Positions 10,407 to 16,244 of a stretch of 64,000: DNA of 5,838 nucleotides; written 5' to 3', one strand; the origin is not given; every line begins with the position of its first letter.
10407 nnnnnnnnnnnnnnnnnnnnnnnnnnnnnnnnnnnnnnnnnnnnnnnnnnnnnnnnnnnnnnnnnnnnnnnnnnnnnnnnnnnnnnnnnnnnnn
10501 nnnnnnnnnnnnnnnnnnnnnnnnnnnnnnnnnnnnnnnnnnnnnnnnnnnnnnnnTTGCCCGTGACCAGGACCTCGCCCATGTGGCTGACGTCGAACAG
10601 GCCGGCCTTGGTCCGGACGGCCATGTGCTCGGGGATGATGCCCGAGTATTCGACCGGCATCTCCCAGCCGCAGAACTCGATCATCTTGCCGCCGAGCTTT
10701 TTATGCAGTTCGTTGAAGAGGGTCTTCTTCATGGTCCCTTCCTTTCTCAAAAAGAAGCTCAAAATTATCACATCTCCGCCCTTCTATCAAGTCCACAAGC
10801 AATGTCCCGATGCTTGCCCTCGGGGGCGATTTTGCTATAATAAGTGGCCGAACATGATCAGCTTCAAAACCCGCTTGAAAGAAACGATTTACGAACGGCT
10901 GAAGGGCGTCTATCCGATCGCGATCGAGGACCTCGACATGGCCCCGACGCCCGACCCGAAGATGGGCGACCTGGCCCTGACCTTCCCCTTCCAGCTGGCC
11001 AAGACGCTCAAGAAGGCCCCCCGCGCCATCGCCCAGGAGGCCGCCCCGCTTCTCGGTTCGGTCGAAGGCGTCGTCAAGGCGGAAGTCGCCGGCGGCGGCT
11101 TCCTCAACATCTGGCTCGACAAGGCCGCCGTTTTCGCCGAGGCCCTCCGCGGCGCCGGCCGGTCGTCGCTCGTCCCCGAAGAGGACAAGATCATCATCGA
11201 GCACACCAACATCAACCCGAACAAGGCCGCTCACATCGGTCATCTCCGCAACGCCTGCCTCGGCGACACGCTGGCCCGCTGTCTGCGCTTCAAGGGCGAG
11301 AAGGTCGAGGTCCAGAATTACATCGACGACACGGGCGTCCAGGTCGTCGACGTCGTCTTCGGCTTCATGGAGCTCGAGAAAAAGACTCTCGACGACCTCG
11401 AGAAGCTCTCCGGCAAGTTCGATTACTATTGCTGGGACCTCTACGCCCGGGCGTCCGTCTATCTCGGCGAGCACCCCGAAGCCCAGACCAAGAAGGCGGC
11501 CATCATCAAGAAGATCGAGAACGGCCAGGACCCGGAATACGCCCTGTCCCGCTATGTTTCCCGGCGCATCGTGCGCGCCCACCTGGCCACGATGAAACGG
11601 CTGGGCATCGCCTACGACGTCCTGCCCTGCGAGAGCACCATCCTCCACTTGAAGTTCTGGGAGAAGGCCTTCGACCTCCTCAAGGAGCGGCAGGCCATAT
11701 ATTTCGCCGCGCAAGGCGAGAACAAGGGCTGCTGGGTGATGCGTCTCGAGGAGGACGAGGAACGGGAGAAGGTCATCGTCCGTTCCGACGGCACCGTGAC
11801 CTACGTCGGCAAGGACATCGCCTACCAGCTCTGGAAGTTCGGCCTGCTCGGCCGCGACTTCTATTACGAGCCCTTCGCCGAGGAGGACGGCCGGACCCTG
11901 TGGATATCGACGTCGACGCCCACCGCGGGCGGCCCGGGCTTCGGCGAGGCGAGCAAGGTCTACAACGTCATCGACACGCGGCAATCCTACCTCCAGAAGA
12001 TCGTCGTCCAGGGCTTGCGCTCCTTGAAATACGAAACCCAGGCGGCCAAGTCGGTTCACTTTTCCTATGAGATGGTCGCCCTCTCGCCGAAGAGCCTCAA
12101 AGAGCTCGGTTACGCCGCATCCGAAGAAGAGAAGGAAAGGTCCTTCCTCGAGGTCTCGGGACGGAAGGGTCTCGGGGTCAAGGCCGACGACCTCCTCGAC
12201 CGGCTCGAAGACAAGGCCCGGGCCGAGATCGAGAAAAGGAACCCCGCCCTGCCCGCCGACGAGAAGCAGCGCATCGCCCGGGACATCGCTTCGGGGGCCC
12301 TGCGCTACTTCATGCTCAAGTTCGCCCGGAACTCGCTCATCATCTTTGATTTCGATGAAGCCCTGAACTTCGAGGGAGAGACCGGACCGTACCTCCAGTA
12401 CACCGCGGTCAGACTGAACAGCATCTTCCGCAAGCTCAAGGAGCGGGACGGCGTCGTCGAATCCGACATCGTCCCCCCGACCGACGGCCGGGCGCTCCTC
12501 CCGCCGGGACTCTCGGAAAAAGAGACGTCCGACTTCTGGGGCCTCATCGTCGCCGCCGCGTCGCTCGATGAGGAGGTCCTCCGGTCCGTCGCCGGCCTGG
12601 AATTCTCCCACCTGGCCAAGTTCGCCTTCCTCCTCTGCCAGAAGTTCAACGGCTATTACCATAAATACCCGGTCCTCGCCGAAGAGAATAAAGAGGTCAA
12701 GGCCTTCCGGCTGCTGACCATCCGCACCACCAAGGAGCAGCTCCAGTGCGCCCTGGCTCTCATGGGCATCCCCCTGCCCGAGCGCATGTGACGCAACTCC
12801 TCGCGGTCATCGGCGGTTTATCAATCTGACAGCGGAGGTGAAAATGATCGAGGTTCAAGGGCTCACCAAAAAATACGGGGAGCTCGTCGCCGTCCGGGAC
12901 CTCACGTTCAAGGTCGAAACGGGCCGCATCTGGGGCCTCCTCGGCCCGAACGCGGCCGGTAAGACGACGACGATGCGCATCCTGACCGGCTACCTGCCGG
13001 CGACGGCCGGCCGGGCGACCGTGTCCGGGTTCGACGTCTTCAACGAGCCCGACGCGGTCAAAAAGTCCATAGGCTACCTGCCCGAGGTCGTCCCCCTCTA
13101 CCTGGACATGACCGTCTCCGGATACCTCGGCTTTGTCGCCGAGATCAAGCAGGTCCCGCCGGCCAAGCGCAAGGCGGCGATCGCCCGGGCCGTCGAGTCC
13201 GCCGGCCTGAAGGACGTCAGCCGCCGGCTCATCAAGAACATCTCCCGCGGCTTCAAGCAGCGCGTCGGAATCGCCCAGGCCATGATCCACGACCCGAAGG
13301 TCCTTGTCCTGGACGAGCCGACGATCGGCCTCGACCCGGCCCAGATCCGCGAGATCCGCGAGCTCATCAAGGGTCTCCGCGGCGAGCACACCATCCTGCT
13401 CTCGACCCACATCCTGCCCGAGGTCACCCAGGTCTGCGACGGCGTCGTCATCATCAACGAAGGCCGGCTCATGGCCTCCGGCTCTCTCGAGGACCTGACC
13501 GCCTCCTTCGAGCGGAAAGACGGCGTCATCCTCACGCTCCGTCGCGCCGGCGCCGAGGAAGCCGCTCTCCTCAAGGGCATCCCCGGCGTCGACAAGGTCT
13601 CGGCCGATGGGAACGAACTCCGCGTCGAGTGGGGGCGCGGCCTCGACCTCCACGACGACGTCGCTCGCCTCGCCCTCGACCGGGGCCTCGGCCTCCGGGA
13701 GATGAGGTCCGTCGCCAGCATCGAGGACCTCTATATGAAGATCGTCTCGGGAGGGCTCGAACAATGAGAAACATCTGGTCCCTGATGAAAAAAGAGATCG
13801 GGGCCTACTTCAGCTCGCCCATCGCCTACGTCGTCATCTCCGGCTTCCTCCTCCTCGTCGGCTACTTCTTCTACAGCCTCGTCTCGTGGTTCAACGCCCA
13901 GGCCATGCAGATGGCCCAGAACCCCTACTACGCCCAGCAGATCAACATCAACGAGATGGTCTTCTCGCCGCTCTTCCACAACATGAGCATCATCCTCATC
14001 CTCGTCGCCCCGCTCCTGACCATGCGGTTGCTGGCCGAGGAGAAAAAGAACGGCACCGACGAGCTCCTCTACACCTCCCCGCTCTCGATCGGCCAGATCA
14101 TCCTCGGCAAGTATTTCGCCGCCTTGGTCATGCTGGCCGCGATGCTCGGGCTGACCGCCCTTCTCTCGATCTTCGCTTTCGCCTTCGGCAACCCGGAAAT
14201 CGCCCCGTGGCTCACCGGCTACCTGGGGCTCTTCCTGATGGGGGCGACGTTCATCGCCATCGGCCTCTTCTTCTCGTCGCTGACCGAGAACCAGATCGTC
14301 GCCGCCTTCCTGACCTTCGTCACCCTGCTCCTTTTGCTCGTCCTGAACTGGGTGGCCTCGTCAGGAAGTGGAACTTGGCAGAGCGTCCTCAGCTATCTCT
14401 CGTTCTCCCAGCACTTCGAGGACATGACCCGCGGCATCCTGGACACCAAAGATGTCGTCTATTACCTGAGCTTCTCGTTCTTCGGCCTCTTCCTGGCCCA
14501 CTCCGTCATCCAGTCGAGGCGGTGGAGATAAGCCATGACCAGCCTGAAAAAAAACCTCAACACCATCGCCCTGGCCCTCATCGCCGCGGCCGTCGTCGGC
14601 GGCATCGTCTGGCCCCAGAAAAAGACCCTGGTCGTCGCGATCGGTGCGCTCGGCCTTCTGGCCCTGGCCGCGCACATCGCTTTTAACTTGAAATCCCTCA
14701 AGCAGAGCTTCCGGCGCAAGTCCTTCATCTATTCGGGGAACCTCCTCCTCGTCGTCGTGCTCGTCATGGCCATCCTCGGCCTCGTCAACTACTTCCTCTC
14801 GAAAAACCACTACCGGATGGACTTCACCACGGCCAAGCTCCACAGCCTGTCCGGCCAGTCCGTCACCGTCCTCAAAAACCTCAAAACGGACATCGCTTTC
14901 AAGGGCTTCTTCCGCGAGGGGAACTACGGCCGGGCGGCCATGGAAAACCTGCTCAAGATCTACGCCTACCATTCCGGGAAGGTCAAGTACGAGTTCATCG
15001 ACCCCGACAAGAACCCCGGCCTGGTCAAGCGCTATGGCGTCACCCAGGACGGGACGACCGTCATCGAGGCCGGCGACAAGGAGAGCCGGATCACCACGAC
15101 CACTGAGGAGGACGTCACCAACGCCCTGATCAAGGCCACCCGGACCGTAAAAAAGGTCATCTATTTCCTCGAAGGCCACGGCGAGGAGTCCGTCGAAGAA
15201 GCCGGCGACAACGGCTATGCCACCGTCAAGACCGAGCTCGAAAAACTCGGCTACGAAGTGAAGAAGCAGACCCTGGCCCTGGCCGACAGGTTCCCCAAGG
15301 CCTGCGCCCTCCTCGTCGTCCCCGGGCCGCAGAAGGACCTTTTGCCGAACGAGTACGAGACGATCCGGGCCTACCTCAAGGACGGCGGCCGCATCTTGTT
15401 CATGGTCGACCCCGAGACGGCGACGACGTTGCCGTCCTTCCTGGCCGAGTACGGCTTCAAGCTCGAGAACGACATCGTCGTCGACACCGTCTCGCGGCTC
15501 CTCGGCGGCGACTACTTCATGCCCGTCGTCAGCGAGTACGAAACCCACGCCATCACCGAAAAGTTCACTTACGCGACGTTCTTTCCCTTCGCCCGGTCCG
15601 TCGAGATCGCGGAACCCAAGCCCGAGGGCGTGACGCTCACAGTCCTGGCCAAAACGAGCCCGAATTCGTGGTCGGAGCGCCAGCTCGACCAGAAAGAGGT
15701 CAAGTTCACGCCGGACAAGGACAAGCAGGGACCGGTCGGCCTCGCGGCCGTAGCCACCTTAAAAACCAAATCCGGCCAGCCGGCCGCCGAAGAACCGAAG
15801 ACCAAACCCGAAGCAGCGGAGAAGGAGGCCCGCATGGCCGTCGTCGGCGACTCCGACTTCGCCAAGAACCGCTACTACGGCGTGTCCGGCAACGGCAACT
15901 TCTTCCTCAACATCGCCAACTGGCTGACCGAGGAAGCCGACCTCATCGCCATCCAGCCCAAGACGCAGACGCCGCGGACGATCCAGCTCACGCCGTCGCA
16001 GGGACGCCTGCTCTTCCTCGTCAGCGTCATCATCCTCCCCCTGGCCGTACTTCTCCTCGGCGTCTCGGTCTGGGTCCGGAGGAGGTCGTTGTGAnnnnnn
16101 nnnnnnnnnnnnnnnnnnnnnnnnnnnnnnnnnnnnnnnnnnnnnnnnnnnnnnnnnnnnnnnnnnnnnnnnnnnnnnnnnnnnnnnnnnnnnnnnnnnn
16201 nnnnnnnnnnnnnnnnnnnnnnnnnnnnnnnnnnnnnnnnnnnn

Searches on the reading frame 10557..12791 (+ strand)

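Call 90: search_protein_families(library=pfam, proteins=[window:10557-12791:+], max_evalue=0.000001)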
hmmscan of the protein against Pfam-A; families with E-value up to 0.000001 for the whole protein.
window:10557-12791:+ (744 aa): 3 families
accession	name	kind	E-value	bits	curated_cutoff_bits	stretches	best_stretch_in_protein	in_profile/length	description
PF00750.26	tRNA-synt_1d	-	7.2e-24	84.8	23.3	1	206-422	16-220/349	tRNA synthetases class I (R), catalytic domain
PF05746.21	DALR_1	-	1e-16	61.5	22.3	1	613-744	1-117/117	DALR anticodon binding domain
PF03485.21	Arg_tRNA_synt_N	-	9.3e-16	58.7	21.5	1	106-186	2-84/85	Arginyl tRNA synthetase N terminal domain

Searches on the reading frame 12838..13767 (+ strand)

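Call 90: search_protein_families(library=pfam, proteins=[window:12838-13767:+], max_evalue=0.000001)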
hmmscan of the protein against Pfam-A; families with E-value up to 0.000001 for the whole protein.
window:12838-13767:+ (309 aa): 2 families
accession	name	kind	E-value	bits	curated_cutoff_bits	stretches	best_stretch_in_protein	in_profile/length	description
PF00005.33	ABC_tran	-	4.9e-26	92.4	25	1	20-162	2-136/137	ABC transporter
PF13304.12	AAA_21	-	3.9e-11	44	27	1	134-192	237-299/304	AAA domain, putative AbiEii toxin, Type IV TA system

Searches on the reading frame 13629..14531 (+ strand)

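Call 91: search_protein_families(library=pfam, proteins=[window:13629-14531:+], max_evalue=0.000001)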
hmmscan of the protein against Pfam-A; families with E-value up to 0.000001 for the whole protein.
window:13629-14531:+ (300 aa): 3 families
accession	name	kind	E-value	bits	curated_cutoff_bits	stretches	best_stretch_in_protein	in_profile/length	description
PF12679.13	ABC2_membrane_2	-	1.7e-12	47.6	27.2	1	50-271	1-243/283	ABC-2 family transporter protein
PF12698.13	ABC2_membrane_3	-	1e-10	41.7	31.6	1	99-261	152-310/347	ABC-2 family transporter protein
PF13346.12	ABC2_membrane_5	-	2.8e-07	30.7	25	1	116-261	35-167/205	ABC-2 family transporter protein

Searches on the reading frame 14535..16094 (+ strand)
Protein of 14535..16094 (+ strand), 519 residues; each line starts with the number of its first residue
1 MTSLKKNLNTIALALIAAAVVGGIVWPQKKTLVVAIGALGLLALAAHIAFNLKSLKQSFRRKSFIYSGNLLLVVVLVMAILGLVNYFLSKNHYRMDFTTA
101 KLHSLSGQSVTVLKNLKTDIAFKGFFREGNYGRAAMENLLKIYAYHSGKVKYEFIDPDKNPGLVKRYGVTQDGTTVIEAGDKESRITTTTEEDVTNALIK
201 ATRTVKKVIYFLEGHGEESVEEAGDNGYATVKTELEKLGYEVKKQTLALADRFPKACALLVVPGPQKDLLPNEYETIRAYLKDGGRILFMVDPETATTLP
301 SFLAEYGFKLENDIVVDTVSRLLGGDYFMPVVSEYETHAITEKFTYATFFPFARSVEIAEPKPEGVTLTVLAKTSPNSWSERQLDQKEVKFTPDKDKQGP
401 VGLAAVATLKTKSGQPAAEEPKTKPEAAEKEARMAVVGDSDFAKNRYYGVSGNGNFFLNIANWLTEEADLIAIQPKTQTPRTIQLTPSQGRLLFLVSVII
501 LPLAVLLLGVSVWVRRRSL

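Call 91: search_protein_families(library=pfam, proteins=[window:14535-16094:+], max_evalue=0.000001)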
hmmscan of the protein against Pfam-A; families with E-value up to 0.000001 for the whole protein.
window:14535-16094:+ (519 aa): 4 families
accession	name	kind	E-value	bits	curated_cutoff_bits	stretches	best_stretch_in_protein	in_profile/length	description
PF09822.16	ABC_transp_aux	-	5.6e-37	128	34.7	1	206-459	1-287/288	ABC-type uncharacterized transport system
PF23357.1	DUF7088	-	9.4e-10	39.1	27.8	1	100-183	2-94/105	Domain of unknown function (DUF7088)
PF23355.1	IFT52_GIFT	-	1.6e-08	34.4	27.2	1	227-319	17-112/246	IFT52 GIFT domain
PF14258.12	DUF4350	-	3e-07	31.3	30.4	0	223-459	4-179/181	Domain of unknown function (DUF4350)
